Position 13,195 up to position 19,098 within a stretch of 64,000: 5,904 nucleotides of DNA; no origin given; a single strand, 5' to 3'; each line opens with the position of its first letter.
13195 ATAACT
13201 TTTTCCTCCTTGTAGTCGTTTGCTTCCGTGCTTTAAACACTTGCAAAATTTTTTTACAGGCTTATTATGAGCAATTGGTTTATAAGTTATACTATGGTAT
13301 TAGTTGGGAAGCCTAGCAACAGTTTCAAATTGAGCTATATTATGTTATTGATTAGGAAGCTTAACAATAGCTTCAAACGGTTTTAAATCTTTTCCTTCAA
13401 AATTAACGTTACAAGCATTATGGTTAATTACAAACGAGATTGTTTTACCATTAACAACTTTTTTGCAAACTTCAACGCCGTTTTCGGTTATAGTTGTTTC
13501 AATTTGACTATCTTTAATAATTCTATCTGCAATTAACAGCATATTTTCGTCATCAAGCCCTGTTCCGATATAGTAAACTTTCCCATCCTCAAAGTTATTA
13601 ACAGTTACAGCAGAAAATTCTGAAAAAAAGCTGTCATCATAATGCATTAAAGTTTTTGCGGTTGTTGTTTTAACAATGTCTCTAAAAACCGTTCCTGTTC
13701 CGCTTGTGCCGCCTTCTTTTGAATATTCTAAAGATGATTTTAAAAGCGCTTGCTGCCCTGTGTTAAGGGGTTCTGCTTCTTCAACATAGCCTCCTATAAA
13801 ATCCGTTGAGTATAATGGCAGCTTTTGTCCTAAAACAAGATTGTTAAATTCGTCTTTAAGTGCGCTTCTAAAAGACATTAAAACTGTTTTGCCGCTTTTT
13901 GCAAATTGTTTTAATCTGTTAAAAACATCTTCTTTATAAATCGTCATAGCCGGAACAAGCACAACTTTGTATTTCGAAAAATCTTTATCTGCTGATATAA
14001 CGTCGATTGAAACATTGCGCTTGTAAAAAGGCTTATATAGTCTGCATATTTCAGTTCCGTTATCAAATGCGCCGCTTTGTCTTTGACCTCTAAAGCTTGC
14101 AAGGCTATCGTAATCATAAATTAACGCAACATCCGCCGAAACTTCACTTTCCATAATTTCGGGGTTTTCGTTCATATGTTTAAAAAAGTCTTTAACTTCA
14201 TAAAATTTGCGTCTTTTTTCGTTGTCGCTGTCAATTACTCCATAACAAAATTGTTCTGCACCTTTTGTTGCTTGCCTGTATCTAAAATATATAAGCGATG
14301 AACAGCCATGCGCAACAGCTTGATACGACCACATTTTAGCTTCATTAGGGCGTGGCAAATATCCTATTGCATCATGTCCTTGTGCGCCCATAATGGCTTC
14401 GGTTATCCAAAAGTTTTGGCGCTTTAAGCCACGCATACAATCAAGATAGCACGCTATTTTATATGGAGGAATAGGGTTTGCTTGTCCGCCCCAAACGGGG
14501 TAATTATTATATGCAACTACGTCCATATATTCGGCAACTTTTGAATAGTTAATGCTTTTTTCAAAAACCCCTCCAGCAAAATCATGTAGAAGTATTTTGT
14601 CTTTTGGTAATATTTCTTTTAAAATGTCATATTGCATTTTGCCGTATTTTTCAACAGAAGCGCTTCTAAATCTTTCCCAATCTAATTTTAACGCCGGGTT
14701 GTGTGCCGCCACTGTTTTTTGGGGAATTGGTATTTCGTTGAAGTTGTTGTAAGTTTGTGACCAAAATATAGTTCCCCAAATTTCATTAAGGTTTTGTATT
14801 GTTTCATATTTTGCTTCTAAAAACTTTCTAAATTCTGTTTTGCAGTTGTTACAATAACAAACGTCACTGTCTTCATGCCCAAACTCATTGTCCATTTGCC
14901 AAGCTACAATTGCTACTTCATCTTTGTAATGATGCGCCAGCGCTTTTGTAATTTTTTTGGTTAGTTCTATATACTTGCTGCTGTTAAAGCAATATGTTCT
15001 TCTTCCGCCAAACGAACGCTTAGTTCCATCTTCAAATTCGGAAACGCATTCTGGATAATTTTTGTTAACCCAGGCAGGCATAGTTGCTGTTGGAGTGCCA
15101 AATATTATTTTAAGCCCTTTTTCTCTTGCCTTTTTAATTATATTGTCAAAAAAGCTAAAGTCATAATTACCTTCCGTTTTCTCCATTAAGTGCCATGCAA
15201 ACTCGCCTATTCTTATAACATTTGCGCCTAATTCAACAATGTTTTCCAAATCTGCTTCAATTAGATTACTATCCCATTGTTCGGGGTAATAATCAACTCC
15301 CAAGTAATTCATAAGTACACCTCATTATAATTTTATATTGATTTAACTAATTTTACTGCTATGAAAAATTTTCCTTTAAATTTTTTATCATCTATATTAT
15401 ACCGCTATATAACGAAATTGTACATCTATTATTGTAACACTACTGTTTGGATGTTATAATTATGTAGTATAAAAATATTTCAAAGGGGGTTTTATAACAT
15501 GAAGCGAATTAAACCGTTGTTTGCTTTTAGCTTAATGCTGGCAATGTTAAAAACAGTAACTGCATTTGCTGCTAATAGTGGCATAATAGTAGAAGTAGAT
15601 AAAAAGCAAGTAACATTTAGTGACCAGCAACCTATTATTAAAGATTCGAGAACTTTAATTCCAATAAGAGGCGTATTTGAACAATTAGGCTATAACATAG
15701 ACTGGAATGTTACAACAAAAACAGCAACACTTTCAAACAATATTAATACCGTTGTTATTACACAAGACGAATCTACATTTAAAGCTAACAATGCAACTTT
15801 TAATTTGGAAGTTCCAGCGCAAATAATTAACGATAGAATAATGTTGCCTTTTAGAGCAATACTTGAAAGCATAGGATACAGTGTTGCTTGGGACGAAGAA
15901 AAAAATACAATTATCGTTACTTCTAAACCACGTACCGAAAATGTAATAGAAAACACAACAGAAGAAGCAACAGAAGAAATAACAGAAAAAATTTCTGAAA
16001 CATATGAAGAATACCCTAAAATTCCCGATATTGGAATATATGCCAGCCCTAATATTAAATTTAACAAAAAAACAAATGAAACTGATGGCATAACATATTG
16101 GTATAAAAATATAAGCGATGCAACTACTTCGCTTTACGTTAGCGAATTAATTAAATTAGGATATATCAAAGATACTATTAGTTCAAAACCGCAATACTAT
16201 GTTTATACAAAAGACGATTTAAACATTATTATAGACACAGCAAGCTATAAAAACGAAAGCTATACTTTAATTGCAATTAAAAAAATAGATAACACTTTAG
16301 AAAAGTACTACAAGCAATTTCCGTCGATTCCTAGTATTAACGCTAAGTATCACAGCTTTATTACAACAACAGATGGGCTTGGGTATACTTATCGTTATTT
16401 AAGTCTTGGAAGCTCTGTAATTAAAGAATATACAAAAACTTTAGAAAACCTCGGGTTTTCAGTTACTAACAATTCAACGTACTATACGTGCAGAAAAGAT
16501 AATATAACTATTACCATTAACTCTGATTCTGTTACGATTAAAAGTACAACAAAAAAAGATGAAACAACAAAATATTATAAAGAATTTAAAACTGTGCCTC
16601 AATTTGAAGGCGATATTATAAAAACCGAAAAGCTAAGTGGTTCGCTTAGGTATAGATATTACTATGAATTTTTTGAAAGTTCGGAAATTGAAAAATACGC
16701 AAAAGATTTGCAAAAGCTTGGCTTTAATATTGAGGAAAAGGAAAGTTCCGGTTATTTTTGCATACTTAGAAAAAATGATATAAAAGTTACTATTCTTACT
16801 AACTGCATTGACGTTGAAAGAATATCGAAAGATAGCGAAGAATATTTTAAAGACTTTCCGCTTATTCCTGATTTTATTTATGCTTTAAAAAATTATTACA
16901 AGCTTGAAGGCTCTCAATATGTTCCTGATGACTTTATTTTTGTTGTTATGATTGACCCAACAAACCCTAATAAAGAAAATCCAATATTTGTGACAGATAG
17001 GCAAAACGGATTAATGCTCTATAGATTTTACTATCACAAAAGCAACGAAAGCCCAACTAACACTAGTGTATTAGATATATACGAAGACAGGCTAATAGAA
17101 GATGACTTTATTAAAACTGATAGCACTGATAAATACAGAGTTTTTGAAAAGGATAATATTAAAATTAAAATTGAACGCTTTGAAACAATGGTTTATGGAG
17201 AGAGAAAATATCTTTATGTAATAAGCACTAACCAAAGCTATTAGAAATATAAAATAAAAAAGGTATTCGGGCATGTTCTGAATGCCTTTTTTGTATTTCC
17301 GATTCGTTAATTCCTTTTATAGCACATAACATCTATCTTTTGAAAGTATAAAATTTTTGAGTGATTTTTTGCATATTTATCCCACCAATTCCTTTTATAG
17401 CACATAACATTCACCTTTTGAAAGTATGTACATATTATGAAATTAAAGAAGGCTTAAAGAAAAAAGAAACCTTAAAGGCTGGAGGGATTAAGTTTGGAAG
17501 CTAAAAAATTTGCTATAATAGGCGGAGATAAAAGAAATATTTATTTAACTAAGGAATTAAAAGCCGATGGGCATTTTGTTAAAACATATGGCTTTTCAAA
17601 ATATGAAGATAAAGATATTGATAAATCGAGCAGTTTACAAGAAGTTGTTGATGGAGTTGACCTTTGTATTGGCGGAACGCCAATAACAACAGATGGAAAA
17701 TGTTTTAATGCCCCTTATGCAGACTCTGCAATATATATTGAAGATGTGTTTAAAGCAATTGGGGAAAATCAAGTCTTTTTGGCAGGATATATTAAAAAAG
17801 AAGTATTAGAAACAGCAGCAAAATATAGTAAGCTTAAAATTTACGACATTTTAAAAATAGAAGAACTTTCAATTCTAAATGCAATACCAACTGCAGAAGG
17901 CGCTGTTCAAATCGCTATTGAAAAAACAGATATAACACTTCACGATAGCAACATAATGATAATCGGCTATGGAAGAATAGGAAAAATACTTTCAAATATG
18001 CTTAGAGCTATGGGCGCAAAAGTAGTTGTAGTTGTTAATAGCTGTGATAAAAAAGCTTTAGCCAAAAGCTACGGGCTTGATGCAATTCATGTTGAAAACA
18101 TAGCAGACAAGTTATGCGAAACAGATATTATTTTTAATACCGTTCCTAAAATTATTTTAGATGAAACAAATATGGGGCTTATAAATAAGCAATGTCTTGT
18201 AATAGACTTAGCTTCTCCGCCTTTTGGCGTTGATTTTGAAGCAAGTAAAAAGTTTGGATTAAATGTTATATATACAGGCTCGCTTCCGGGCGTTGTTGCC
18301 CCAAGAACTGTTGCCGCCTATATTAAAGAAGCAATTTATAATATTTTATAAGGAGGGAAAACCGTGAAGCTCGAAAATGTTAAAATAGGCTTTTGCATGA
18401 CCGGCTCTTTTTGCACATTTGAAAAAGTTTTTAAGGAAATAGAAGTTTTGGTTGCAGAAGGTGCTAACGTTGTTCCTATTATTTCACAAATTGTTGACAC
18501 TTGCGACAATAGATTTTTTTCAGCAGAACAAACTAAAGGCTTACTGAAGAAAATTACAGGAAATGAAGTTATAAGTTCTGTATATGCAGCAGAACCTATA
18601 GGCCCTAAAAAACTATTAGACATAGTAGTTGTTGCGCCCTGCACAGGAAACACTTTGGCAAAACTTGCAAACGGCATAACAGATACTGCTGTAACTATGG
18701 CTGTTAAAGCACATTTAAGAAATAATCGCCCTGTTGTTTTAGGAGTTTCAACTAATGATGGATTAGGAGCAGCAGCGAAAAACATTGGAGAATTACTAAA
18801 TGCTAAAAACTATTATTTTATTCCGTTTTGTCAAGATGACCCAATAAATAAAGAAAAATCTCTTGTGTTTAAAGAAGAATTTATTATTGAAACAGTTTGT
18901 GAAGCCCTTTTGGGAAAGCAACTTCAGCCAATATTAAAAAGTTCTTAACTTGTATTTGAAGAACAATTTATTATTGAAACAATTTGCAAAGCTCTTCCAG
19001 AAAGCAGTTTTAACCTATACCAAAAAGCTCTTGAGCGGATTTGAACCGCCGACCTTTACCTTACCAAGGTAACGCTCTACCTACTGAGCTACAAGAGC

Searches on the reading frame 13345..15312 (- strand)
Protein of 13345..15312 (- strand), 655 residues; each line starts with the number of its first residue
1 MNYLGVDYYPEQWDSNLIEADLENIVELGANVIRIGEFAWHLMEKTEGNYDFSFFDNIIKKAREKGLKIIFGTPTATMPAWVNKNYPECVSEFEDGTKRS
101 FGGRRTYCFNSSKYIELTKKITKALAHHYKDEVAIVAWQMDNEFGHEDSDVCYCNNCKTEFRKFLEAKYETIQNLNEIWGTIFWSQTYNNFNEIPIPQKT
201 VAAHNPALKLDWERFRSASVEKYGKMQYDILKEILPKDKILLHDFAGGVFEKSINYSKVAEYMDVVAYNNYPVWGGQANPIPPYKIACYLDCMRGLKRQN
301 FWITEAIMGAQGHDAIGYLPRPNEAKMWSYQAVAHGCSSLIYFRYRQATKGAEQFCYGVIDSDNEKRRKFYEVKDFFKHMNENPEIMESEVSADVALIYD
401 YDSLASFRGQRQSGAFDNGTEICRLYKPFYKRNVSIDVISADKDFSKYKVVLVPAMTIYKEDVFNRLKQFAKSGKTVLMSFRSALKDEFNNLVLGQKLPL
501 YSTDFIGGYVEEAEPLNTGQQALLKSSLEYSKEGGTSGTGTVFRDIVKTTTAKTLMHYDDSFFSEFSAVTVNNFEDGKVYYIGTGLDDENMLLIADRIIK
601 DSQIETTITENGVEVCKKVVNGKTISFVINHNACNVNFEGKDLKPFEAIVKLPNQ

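Call 15: search_protein_families(library=pfam, proteins=[window:13345-15312:-], max_evalue=0.00001)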
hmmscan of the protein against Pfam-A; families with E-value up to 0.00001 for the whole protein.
window:13345-15312:- (655 aa): 3 families
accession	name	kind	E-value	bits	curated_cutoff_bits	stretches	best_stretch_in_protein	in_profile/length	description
PF02449.21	Glyco_hydro_42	-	2.4e-119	399.5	21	1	7-381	1-374/376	Beta-galactosidase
PF08532.16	Glyco_hydro_42M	-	1.4e-38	132.9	25.8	1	393-604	1-206/207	Beta-galactosidase trimerisation domain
PF01373.23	Glyco_hydro_14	-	6.7e-07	29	27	0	152-191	181-220/402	Glycosyl hydrolase family 14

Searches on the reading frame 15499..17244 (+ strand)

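Call 15: search_protein_families(library=pfam, proteins=[window:15499-17244:+], max_evalue=0.00001)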
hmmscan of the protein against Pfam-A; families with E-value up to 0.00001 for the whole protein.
window:15499-17244:+ (581 aa): 1 family
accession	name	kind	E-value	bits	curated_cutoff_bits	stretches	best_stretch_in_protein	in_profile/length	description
PF07833.16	Cu_amine_oxidN1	-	1.4e-30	105.8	24.2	1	33-140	2-108/108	Copper amine oxidase N-terminal domain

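Call 22: search_protein_families(library=pfam, proteins=[window:15499-17244:+], max_evalue=0.01)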
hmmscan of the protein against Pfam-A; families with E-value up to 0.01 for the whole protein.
window:15499-17244:+ (581 aa): 1 family
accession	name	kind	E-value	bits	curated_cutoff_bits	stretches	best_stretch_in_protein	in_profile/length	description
PF07833.16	Cu_amine_oxidN1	-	1.4e-30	105.8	24.2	1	33-140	2-108/108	Copper amine oxidase N-terminal domain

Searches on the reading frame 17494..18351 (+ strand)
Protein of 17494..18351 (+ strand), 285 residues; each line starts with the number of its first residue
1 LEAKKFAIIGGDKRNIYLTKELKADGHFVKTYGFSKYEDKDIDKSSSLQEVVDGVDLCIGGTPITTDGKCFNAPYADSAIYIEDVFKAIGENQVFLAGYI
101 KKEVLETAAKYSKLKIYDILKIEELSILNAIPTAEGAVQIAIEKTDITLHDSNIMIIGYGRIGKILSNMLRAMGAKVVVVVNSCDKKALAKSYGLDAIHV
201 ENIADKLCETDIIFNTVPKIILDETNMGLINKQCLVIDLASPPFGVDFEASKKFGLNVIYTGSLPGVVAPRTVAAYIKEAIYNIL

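Call 15: search_protein_families(library=pfam, proteins=[window:17494-18351:+], max_evalue=0.00001)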
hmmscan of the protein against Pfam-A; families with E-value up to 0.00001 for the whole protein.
window:17494-18351:+ (285 aa): 6 families
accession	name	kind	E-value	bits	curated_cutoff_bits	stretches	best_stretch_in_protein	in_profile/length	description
PF16924.11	DpaA_N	-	1.8e-26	93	29.2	1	5-119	1-115/116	Dipicolinate synthase subunit A N-terminal domain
PF01488.26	Shikimate_DH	-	1.2e-09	38.8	24.3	1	143-242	5-114/138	Shikimate / quinate 5-dehydrogenase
PF02826.25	2-Hacid_dh_C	-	2.8e-08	33.8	25.1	1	147-234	32-113/178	D-isomer specific 2-hydroxyacid dehydrogenase, NAD binding domain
PF03807.23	F420_oxidored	-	4.9e-07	30.7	21.6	1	154-241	2-93/94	NADP oxidoreductase coenzyme F420-dependent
PF00670.27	AdoHcyase_NAD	-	5.8e-06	26.9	27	0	144-241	16-111/162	S-adenosyl-L-homocysteine hydrolase, NAD binding domain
PF07991.19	KARI_N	-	8.4e-06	25.9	20.6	0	149-220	2-71/165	Acetohydroxy acid isomeroreductase, NADPH-binding domain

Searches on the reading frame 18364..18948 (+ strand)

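Call 71: search_protein_families(library=pfam, proteins=[window:18364-18948:+], max_evalue=0.01)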
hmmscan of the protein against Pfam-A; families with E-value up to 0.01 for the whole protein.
window:18364-18948:+ (194 aa): 1 family
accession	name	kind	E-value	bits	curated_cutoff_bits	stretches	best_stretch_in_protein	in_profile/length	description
PF02441.25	Flavoprotein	-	1.7e-27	96.5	22.7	1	7-187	2-159/162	Flavoprotein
